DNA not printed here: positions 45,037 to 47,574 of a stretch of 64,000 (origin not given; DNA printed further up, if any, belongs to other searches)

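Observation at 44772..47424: B12-dependent diol/glycerol dehydratase with fused alpha-beta subunits and no reactivase or microcompartment genes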

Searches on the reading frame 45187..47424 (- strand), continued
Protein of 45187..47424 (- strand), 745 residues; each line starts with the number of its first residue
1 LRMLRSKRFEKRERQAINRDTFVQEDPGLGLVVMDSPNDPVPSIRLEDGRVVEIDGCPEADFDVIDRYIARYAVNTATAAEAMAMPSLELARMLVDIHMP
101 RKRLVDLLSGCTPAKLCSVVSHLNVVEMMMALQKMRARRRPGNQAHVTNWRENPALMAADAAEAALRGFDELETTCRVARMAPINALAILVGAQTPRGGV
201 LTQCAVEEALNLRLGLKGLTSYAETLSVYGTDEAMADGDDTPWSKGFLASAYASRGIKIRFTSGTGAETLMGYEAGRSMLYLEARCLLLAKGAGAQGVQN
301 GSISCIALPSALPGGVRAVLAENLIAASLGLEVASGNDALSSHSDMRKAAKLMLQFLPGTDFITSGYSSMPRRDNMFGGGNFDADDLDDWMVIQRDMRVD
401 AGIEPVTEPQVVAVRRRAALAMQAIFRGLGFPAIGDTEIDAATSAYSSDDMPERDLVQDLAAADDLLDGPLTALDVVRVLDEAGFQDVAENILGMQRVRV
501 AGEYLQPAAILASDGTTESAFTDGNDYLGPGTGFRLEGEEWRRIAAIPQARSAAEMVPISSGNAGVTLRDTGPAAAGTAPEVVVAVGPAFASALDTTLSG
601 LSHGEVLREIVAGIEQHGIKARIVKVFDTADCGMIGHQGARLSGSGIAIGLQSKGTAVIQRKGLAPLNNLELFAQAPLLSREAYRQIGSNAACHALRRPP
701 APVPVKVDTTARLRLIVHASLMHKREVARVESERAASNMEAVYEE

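Call 19: get_annotated_region(hit=H3, flank=9000)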
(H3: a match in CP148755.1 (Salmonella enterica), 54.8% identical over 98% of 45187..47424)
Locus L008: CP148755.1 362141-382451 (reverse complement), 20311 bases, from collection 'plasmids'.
description: Salmonella enterica subsp. enterica serovar Infantis strain Z1323SSL0072 plasmid pZ1322SSL0072-2, complete sequence
organism: Salmonella enterica (NCBI taxid 595)
taxonomy: Bacteria; Pseudomonadota; Gammaproteobacteria; Enterobacterales; Enterobacteriaceae; Salmonella; Salmonella enterica
host: -; source: Pig,single cell; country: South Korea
typing (MOB-suite, as given by PLSDB): non-mobilizable
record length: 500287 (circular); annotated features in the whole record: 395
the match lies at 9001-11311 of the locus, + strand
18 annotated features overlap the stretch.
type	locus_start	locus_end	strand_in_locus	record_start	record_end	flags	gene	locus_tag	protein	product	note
CDS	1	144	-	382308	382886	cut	-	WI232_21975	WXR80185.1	decarboxylating cobalt-precorrin-6B (C(15))-methyltransferase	-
CDS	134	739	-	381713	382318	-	-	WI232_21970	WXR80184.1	cobalt-precorrin-7 (C(5))-methyltransferase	-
CDS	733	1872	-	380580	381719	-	cbiD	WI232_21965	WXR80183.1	cobalt-precorrin-5B (C(1))-methyltransferase CbiD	-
CDS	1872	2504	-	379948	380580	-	-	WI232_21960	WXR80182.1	cobalt-precorrin-8 methylmutase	-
CDS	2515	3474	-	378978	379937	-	cbiB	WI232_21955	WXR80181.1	adenosylcobinamide-phosphate synthase CbiB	-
CDS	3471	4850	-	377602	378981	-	-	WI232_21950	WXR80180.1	cobyrinate a,c-diamide synthase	-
CDS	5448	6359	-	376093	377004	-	pocR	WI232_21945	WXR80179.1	regulatory protein PocR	-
CDS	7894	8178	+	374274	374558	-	pduA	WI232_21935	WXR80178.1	propanediol utilization microcompartment protein PduA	-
CDS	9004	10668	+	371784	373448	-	pduC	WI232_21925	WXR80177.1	propanediol dehydratase large subunit PduC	-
CDS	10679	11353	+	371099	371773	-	pduD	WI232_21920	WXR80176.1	propanediol dehydratase medium subunit PduD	-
CDS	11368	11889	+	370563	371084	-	pduE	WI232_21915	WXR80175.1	propanediol dehydratase small subunit PduE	-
CDS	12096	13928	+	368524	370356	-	pduG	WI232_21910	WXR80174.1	propanediol dehydratase reactivase alpha subunit PduG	-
CDS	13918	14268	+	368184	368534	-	pduH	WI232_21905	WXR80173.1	propanediol dehydratase reactivase beta subunit PduH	-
CDS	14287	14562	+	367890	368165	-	pduJ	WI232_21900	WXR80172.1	propanediol utilization microcompartment protein PduJ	-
CDS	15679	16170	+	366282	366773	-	pduM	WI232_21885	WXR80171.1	propanediol utilization microcompartment protein PduM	-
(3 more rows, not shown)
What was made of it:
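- Closest known: Klebsiella oxytoca diol dehydratase PddABC / Salmonella PduCDE. Different: The classic genes lie in a pdu operon with PduGH, shell proteins and PduO (call 19).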

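Call 20: get_annotated_region(hit=H16, flank=6000)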
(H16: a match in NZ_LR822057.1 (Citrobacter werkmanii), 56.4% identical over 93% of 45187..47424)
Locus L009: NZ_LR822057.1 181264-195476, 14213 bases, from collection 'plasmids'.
description: Citrobacter werkmanii isolate BB1459 plasmid pCW-CTX-M-15B_, complete sequence
organism: Citrobacter werkmanii (NCBI taxid 67827)
taxonomy: Bacteria; Pseudomonadota; Gammaproteobacteria; Enterobacterales; Enterobacteriaceae; Citrobacter; Citrobacter werkmanii
host: -; source: -; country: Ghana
typing (MOB-suite, as given by PLSDB): conjugative; replicon Col(VCM04),IncC; relaxase MOBH,MOBH; mating-pair formation MPF_F
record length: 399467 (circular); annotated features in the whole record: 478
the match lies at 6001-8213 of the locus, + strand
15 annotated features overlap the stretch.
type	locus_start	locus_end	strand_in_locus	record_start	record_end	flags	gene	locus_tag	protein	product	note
CDS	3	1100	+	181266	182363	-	-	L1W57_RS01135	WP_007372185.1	glycerol dehydrogenase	-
CDS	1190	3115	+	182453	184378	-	dhaR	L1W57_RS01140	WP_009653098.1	dihydroxyacetone kinase operon transcriptional regulator DhaR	GO:0006355 - regulation of DNA-templated transcription [Evidence IEA]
CDS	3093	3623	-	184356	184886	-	-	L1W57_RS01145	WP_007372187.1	cob(I)yrinic acid a,c-diamide adenosyltransferase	GO:0009236 - cobalamin biosynthetic process [Evidence IEA]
CDS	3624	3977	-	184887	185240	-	-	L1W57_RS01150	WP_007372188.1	glycerol dehydratase reactivase beta/small subunit family protein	-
CDS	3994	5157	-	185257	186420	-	dhaT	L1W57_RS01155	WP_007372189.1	1,3-propanediol dehydrogenase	-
CDS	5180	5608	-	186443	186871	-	-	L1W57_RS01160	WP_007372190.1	heme-binding protein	-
CDS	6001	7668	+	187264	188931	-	-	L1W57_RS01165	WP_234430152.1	propanediol/glycerol family dehydratase large subunit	-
CDS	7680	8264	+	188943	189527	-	-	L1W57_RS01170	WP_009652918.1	propanediol/glycerol family dehydratase medium subunit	-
CDS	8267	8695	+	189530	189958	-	-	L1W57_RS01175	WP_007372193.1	diol dehydratase small subunit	-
CDS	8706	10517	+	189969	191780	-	-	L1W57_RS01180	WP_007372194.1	diol dehydratase reactivase subunit alpha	-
CDS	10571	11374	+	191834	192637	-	-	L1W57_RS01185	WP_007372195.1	MIP/aquaporin family protein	GO:0055085 - transmembrane transport [Evidence IEA]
CDS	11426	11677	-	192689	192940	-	hdeB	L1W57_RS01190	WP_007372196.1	acid-activated periplasmic chaperone HdeB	-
CDS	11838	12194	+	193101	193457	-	-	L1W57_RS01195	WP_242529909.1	GntR family transcriptional regulator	-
CDS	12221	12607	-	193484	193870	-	-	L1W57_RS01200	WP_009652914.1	plasmid partitioning/stability family protein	-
CDS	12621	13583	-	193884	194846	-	parM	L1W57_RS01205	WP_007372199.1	plasmid segregation protein ParM domain-containing protein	-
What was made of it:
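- Closest known: Klebsiella/Citrobacter glycerol dehydratase DhaB123 with DhaFG. Different: The engineered proteins keep the Gln-Thr-Phe pocket and come from reactivase-containing dha regulons (call 20).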

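Call 23: find_related_loci(query=P0001, collection=genome_contigs, flank=10000)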
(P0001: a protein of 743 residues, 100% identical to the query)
Query P0001 (743 aa) in genome_contigs; peptide patterns used: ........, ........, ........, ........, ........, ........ (x = any residue, [..] = any of these).
327 stretches matched a pattern; 281 encode a relative of the query (tblastn E <= 1e-3); the best 80 are kept; 80 distinct loci.
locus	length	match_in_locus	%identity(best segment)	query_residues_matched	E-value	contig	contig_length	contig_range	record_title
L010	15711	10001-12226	85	1-742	0e+0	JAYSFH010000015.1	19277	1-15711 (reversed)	MAG: Dongia sp. isolate ZZ2_ZZA25_bin.18 NODE_1739_length_19277_cov_5.336073, whole genome shotgun sequence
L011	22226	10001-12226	85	1-742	0e+0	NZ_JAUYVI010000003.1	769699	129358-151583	Dongia sedimenti strain R-7 R_7_scaffold3, whole genome shotgun sequence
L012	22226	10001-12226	85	1-742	0e+0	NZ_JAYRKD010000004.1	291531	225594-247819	MAG: Dongia sp. isolate SZ_szas3bin.6 NODE_48_length_291531_cov_3.50573, whole genome shotgun sequence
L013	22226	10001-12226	76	1-742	0e+0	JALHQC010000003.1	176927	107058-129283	MAG: bacterium isolate bin.62 c_000000000540, whole genome shotgun sequence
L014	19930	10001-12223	77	1-741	0e+0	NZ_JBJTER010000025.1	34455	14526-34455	MAG: Aestuariivirga sp. isolate samp_4321_concoct_393 samp_4321_135864, whole genome shotgun sequence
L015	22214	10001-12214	75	1-738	0e+0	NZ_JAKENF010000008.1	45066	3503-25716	Alitabrizicola rongguiensis strain J26 NODE_8_length_45066_cov_180.812307, whole genome shotgun sequence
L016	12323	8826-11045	77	3-742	0e+0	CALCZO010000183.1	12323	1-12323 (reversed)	MAG TPA_asm: uncultured Alphaproteobacteria bacterium isolate SRR5576004_bin.20_CONCOCT_v1.1_MAG genome assembly, contig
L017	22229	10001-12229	75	1-742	0e+0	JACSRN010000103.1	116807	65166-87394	MAG: Rhodobacteraceae bacterium isolate PR2 contig-70_53, whole genome shotgun sequence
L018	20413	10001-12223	75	1-740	0e+0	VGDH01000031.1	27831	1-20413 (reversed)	MAG: Alphaproteobacteria bacterium isolate K_Offshore_40m_m1_238 K_Offshore_40m_m1_238_Ga0194133_10002555, whole genome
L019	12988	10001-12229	75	1-742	0e+0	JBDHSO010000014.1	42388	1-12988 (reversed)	MAG: Rhodobacter sp. isolate AS-MESO-OLR.185 NODE_2350_length_42388_cov_8.287254, whole genome shotgun sequence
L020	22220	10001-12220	76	3-742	0e+0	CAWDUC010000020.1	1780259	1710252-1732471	MAG: uncultured Alphaproteobacteria bacterium isolate MFD05442.bin.2.203 genome assembly, contig: contig_9748, whole gen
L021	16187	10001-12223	75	1-740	0e+0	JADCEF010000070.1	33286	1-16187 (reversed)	MAG: Rhodobacter sp. isolate M051S1SP2A42QC M051S1_70, whole genome shotgun sequence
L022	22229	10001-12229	74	1-742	0e+0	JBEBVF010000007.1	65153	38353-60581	MAG: Paracoccus sp. (in: a-proteobacteria) isolate T2.bin.243 NODE_1124_length_65153_cov_15.678577, whole genome shotgun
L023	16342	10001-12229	72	1-742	0e+0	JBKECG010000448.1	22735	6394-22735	MAG: Pikeienuella sp. isolate VLC_052 k121_9194612, whole genome shotgun sequence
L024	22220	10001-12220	75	3-742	0e+0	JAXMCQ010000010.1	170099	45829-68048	MAG: Hyphomicrobiales bacterium isolate STL-PRO14 C2.27.fa-10, whole genome shotgun sequence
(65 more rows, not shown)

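Call 26: search_solved_structures(query=window:45187-47418:-, show_alignments=2, max_evalue=0.00001)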
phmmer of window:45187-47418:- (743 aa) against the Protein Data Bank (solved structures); distinct sequences matched with E-value up to 0.00001: 13.
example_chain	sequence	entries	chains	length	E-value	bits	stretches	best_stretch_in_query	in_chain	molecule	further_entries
9via_B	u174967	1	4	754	3.4e-257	858.4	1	1-730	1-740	Glycerol dehydrase alpha subunit,Glycerol dehydrase beta subunit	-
9vi2_A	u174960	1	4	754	3.5e-257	858.3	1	1-730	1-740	Glycerol dehydrase alpha subunit,Glycerol dehydrase beta subunit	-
9vig_B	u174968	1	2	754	4.7e-257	857.9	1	1-730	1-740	Glycerol dehydrase alpha subunit,Glycerol dehydrase beta subunit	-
9vij_B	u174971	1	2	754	1.4e-256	856.3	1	1-730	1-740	Glycerol dehydrase alpha subunit,Glycerol dehydrase beta subunit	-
9vii_B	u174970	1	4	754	1.5e-256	856.2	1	1-730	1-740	Glycerol dehydrase alpha subunit,Glycerol dehydrase beta subunit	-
1dio_A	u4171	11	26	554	7.2e-215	718.5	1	2-550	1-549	PROTEIN (DIOL DEHYDRATASE) | PROPANEDIOL DEHYDRATASE | DIOL DEHYDRATASE alpha chain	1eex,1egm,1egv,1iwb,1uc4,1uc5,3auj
7xrk_A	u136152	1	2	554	8.8e-215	718.2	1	2-549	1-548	Diol dehydrase alpha subunit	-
5ysh_A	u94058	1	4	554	3.8e-214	716.1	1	2-550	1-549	Diol dehydrase alpha subunit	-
1iwp_A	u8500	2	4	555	1.3e-210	704.4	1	1-547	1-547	Glycerol Dehydratase Alpha subunit | glycerol dehydrase alpha subunit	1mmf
1dio_B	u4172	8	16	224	9.1e-47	162.9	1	547-728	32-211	PROTEIN (DIOL DEHYDRATASE) | PROPANEDIOL DEHYDRATASE | DIOL DEHYDRATASE beta chain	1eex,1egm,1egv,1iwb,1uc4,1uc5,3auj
5yrt_B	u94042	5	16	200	1.3e-46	162.3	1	560-728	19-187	Diol dehydrase beta subunit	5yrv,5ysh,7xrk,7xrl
1iwp_B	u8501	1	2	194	2.3e-43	151.7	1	566-730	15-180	Glycerol Dehydratase Beta subunit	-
1mmf_B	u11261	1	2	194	2.3e-43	151.7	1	566-730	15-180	glycerol dehydrase beta subunit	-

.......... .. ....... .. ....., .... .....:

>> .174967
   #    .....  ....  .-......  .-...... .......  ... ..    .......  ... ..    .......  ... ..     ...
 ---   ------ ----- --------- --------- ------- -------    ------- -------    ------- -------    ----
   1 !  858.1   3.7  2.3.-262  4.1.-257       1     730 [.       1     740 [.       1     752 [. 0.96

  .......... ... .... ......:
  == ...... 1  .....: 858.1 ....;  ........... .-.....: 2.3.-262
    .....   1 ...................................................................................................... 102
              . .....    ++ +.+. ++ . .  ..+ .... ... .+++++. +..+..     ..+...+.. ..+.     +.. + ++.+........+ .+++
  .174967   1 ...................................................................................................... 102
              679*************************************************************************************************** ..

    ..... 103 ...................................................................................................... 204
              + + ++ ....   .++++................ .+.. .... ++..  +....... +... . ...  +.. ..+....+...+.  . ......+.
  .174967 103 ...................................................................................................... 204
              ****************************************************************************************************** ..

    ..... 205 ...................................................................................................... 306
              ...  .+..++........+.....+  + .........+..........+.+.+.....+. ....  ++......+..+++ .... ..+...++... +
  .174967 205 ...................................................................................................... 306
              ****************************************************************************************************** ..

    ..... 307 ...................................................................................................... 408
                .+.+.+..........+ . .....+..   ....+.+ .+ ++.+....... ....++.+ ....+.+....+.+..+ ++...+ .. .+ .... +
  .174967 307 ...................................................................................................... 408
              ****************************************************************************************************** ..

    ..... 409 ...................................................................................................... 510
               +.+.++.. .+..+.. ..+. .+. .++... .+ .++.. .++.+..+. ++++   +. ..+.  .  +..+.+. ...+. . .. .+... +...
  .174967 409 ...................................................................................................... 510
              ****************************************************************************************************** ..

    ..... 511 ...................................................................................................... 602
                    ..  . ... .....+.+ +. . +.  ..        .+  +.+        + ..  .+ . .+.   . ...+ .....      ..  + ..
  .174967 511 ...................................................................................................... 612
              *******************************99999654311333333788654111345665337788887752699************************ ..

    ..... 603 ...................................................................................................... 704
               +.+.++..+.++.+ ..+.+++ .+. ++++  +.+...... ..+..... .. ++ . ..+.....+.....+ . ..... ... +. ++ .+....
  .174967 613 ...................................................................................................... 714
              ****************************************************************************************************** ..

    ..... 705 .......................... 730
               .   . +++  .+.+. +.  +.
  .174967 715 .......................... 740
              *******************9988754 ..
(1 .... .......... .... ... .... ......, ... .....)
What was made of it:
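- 45190..45672 (-): Beta (medium-subunit) domain, about aa 583-743. It keeps the QSKGT and NLELF cobalamin-side motifs. 1dio_B E 9e-47 (call 26).
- Closest known: Klebsiella/Citrobacter glycerol dehydratase DhaB123 with DhaFG. Same: The window protein aligns end to end with the engineered 754-aa fusion (E 3e-257, call 26).
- Checked: The C-terminal part matches solved beta chains: 1dio_B at E 9e-47, query 547-728 against beta 32-211 (call 26).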
